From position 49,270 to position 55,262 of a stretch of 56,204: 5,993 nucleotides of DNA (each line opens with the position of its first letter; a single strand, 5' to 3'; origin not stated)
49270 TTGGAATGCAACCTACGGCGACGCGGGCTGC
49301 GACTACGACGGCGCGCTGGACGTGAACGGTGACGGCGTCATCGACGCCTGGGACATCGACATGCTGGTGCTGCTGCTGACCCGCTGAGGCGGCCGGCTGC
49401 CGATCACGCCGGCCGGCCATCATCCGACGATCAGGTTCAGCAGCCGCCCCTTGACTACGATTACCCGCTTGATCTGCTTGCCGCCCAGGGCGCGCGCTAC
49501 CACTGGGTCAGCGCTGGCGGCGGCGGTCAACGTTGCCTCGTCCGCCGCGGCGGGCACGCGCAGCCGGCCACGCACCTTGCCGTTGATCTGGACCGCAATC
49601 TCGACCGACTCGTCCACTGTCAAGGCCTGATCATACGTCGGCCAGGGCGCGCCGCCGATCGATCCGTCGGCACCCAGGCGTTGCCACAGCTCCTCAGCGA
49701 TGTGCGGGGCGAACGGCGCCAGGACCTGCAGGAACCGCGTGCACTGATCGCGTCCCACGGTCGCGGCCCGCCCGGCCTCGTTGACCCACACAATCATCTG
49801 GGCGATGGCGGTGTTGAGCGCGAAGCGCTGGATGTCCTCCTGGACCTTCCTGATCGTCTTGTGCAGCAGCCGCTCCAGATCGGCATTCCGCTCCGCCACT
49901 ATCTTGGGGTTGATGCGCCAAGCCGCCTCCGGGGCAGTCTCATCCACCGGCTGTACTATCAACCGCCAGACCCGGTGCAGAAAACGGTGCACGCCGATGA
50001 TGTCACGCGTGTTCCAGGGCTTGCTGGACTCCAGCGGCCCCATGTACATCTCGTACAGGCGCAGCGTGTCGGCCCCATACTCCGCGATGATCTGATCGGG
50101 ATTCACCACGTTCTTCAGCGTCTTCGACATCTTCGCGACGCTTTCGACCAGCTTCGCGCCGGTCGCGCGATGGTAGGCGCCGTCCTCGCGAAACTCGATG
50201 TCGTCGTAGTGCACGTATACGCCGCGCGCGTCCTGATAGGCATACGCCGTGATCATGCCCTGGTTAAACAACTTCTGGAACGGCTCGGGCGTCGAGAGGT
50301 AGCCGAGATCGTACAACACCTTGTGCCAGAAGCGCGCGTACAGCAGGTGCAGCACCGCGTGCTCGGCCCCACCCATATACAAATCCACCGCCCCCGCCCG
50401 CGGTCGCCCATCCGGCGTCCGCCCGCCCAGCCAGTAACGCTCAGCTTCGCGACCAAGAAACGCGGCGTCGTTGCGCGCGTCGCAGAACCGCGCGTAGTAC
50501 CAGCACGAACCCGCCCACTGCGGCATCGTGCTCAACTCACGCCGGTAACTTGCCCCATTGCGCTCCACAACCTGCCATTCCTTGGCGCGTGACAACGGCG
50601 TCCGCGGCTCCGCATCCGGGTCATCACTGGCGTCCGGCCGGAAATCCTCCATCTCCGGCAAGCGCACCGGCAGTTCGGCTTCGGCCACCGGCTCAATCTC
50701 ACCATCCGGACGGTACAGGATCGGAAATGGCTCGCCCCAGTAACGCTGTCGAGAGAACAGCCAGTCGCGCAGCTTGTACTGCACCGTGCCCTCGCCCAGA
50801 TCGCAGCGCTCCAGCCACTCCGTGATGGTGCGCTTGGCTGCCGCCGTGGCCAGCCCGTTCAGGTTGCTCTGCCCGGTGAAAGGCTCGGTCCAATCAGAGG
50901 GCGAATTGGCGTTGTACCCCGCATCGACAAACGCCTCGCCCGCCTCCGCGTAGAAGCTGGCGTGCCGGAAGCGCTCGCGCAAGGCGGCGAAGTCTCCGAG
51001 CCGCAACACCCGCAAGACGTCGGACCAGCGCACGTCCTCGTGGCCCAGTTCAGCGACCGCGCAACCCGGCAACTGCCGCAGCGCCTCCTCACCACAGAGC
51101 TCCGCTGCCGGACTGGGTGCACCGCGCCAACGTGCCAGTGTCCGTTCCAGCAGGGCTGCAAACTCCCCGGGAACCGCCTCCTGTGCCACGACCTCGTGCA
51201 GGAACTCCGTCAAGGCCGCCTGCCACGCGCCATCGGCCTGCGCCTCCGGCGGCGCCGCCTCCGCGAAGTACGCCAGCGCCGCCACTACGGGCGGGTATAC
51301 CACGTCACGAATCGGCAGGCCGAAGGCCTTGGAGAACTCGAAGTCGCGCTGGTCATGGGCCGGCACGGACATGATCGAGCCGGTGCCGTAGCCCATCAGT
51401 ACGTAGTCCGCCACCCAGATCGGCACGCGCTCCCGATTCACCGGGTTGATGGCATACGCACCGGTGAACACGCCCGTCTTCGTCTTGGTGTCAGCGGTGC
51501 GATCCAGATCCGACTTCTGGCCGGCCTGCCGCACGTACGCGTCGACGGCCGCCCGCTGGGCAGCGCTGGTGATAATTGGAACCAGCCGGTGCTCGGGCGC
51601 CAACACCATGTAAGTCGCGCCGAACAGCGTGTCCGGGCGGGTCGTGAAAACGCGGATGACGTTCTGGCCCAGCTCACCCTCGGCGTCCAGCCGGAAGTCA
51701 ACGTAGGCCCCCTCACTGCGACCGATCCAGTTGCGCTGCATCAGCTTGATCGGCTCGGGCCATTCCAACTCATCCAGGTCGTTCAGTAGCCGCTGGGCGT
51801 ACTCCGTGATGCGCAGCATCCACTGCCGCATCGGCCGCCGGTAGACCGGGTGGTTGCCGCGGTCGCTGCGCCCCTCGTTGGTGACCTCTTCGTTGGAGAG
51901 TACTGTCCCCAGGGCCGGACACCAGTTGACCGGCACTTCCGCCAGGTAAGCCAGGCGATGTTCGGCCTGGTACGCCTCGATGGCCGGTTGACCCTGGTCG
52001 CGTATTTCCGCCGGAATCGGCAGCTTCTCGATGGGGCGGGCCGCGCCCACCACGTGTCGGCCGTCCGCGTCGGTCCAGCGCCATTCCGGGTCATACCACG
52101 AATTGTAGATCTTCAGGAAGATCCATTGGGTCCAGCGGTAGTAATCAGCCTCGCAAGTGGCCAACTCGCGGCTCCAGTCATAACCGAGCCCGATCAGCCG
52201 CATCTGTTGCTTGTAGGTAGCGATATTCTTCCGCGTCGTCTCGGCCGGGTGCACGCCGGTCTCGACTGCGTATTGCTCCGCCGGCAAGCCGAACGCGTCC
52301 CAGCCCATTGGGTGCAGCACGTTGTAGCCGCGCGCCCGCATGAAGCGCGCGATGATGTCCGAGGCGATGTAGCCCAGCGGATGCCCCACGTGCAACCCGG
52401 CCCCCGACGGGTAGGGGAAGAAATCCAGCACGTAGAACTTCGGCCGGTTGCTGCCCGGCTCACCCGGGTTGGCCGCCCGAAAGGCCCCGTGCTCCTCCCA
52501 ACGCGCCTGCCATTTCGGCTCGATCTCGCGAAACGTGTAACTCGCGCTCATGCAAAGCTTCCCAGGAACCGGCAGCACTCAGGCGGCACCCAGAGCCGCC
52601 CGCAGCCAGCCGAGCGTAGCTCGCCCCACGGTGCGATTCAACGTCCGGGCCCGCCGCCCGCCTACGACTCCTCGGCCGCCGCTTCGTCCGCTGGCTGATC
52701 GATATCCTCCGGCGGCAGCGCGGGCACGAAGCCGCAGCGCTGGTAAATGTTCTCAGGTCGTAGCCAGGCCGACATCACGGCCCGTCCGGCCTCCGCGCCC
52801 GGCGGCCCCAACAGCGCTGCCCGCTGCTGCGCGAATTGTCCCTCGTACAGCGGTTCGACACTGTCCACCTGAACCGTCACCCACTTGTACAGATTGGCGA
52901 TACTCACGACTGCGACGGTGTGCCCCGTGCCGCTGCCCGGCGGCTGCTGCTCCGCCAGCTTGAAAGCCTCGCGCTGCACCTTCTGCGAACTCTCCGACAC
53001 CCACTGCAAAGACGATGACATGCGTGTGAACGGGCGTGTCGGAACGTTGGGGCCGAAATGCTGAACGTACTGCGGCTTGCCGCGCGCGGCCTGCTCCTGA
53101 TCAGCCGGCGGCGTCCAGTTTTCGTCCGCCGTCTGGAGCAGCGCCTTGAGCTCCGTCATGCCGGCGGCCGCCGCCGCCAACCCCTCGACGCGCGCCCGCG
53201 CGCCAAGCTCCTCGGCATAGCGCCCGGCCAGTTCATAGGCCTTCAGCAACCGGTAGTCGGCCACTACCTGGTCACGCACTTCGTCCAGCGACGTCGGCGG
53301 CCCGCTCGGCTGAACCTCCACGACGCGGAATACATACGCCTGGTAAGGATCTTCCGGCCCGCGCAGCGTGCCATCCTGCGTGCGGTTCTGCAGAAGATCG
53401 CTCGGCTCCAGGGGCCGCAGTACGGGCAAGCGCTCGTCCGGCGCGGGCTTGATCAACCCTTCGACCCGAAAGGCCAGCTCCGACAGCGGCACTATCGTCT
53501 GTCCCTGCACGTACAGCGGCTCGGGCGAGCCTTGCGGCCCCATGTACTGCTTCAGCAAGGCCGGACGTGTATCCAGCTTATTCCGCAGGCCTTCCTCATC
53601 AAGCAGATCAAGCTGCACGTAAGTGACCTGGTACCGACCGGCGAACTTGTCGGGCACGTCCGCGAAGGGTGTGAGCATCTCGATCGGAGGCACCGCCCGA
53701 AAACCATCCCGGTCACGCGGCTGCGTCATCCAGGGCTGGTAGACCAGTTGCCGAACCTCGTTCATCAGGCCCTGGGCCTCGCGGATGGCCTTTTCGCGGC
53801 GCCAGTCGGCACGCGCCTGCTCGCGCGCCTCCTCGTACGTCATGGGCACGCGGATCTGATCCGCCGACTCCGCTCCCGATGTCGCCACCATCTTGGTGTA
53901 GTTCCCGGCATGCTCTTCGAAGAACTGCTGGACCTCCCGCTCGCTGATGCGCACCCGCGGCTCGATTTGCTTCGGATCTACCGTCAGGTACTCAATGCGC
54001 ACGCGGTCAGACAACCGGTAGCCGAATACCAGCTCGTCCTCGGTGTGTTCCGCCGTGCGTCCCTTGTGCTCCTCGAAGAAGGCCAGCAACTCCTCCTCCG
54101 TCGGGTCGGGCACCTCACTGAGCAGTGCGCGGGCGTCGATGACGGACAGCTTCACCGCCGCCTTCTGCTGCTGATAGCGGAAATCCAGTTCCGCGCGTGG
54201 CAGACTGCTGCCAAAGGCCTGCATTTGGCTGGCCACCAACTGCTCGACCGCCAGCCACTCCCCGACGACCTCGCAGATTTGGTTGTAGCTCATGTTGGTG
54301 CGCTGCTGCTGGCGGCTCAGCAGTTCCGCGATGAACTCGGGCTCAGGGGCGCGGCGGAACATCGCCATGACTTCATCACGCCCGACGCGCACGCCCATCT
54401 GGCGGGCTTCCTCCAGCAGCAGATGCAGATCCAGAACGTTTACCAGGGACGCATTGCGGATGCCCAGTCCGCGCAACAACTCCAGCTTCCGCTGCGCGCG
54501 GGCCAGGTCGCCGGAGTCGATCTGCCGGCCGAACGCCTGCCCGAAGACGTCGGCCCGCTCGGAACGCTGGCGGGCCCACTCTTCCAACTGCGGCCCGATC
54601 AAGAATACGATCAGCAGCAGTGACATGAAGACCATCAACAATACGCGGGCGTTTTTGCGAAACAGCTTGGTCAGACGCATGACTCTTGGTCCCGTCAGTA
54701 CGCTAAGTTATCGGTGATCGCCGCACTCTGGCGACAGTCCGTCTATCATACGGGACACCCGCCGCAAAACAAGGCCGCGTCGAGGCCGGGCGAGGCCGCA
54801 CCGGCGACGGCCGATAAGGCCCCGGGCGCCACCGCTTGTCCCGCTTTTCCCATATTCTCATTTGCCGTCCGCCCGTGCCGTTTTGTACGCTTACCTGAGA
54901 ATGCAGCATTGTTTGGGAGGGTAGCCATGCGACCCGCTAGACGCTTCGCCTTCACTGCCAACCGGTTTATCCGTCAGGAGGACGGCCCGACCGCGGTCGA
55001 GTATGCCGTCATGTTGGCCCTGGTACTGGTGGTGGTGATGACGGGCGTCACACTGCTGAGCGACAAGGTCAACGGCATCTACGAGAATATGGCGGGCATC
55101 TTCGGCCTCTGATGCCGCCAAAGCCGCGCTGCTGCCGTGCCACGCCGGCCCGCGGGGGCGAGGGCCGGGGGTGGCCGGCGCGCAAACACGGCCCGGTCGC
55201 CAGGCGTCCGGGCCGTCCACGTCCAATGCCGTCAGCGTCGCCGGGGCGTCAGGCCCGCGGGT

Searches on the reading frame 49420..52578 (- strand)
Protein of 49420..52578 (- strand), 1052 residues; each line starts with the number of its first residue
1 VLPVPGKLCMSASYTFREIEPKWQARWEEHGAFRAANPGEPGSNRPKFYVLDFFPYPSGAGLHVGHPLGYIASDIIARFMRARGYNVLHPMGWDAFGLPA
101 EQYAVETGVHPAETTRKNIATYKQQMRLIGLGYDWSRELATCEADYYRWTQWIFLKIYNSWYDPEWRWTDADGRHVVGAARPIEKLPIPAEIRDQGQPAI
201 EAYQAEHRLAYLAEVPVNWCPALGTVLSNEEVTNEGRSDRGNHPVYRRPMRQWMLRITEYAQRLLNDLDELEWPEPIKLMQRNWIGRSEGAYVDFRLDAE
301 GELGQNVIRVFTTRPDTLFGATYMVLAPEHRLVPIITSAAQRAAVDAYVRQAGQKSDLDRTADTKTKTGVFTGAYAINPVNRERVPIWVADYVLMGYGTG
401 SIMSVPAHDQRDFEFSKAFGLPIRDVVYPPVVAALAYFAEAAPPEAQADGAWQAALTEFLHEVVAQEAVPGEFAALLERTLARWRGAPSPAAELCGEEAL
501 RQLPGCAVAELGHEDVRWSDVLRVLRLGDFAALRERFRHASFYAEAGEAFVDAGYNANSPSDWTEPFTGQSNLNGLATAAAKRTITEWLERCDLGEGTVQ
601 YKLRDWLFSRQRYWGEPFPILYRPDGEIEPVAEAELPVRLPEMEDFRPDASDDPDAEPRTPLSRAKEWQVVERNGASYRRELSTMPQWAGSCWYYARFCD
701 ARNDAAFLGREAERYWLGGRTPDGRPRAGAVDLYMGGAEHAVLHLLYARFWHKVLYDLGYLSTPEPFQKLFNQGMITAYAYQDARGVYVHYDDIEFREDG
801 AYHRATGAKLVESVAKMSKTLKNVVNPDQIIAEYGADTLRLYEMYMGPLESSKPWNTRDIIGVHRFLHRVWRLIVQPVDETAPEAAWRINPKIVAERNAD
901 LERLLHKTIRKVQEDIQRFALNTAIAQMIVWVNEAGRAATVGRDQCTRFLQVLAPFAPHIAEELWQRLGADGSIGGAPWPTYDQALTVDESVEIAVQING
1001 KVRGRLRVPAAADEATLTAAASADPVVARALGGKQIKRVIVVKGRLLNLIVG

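Call 11: search_protein_families(library=pfam, proteins=[window:49420-52578:-], max_evalue=0.001)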
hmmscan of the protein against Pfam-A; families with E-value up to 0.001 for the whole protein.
window:49420-52578:- (1052 aa): 5 families
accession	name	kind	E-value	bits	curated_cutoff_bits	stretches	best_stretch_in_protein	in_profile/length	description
PF13603.12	tRNA-synt_1_2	-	3.4e-57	193.4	25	1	282-430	1-143/185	Leucyl-tRNA synthetase, editing domain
PF00133.28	tRNA-synt_1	-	4.9e-33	114.9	22.7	2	22-159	1-152/414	tRNA synthetases class I (I, L, M and V)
PF08264.19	Anticodon_1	-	2.4e-18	66.8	25.1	1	902-1014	5-144/148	Anticodon-binding domain of tRNA ligase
PF09334.17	tRNA-synt_1g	-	2.9e-18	66.3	20.1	1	54-158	7-108/391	tRNA synthetases class I (M)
PF01406.26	tRNA-synt_1e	-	0.00066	19.6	27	0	815-842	252-279/301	tRNA synthetases class I (C) catalytic domain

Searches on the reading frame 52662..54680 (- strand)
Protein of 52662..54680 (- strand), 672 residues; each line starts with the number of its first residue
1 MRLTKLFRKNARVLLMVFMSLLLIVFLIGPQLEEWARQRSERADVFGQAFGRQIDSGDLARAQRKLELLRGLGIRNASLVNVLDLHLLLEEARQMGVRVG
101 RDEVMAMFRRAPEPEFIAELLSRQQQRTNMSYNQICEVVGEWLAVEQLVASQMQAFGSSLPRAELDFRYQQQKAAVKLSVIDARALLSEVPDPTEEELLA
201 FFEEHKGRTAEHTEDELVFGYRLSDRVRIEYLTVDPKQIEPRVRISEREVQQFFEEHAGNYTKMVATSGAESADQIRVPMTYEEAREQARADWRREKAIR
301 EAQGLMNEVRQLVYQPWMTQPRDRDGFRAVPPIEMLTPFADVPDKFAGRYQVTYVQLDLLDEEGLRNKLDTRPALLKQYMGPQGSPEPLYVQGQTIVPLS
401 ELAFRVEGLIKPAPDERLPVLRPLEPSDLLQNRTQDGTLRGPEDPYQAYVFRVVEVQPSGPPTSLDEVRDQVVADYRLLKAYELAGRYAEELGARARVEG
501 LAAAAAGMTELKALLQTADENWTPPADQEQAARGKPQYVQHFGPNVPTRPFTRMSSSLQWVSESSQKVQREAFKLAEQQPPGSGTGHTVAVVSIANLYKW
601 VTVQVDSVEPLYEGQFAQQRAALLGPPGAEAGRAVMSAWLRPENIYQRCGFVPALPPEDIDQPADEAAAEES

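Call 11: search_protein_families(library=pfam, proteins=[window:52662-54680:-], max_evalue=0.001)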
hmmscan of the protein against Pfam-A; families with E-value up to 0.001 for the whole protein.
window:52662-54680:- (672 aa): 0 families

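Call 62: search_protein_families(library=pfam, proteins=[window:52662-54680:-], max_evalue=0.01)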
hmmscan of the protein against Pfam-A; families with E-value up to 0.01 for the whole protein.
window:52662-54680:- (672 aa): 2 families
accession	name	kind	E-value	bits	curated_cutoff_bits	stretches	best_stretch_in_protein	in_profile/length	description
PF13145.12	Rotamase_2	-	0.002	19.3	27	0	435-470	86-121/121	PPIC-type PPIASE domain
PF13623.11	SurA_N_2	-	0.0068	16.7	28.5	1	7-115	4-124/145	SurA-like N-terminal domain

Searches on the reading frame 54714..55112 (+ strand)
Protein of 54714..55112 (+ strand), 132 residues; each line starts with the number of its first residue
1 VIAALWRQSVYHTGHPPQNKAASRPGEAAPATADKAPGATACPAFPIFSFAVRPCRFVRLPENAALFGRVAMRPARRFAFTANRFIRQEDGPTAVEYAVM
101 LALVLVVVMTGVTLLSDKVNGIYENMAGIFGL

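Call 62: search_protein_families(library=pfam, proteins=[window:54714-55112:+], max_evalue=0.01)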
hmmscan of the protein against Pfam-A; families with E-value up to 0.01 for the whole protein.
window:54714-55112:+ (132 aa): 1 family
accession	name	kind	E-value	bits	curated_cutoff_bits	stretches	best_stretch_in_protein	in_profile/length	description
PF04964.19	Flp_Fap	-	1.3e-05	25.3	32.2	1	85-121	1-37/46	Flp/Fap pilin component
